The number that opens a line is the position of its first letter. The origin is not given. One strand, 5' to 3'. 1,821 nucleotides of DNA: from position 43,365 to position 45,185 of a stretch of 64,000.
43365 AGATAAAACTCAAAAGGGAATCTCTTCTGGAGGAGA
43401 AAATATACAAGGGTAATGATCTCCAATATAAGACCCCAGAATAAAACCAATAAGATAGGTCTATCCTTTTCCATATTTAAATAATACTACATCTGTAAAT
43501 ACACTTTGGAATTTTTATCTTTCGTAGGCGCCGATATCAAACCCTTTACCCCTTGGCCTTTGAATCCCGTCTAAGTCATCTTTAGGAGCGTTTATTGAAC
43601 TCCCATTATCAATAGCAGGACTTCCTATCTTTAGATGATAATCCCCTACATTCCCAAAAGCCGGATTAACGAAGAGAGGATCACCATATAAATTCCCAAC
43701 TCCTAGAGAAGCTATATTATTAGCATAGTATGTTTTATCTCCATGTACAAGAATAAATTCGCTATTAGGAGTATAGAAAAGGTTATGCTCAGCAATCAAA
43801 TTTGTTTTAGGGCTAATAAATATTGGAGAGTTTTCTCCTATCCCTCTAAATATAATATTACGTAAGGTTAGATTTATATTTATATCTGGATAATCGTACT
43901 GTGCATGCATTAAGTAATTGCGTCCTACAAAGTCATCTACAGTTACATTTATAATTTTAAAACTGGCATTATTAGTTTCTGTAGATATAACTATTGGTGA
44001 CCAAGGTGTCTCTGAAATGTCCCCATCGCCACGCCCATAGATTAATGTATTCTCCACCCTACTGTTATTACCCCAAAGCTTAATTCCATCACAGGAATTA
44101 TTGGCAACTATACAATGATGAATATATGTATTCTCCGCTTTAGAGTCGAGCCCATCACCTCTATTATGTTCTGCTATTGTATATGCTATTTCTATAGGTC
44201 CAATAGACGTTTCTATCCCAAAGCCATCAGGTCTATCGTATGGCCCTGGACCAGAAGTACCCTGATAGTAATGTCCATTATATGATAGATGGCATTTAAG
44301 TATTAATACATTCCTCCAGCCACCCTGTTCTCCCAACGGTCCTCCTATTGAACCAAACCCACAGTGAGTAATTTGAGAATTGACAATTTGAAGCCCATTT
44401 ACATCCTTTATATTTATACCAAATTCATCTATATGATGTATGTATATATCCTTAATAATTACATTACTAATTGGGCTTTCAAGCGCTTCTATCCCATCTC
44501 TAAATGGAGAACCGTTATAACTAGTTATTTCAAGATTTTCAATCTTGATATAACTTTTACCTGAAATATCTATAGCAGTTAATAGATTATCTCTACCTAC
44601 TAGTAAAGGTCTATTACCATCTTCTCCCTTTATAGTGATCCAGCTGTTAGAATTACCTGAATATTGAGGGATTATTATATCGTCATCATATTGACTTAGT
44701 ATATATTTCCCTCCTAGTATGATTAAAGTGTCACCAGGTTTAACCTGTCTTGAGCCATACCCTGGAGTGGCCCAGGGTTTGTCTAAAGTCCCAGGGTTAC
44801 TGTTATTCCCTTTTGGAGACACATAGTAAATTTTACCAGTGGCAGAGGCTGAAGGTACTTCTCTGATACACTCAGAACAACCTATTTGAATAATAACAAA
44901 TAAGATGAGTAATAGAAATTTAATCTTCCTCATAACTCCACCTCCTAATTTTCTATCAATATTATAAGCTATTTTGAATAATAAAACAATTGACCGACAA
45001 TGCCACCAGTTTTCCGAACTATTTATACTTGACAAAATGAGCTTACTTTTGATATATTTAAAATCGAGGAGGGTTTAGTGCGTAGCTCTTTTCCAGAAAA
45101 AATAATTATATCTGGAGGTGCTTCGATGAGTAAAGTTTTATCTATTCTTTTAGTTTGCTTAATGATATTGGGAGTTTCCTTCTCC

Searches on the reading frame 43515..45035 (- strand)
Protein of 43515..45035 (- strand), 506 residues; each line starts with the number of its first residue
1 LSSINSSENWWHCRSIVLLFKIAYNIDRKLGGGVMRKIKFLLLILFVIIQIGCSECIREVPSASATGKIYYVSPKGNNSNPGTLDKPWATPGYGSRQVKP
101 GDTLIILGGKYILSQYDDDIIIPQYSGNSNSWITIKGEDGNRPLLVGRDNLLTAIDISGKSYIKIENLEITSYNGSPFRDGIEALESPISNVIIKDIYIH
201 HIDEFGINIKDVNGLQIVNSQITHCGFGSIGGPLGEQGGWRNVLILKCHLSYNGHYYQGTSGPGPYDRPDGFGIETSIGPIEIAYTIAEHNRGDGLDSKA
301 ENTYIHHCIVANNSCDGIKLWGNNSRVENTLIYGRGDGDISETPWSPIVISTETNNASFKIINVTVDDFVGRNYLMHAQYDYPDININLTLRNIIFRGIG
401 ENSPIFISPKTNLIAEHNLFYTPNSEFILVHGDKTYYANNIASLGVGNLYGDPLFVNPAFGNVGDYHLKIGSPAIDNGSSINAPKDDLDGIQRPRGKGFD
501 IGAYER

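Call 86: search_protein_families(library=pfam, proteins=[window:43515-45035:-], max_evalue=0.00001)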
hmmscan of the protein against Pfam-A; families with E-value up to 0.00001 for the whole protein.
window:43515-45035:- (506 aa): 1 family
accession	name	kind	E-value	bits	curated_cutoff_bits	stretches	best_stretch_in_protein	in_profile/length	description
PF13229.12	Beta_helix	-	5.8e-10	39.5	25.9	1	154-329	2-155/158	Right handed beta helix region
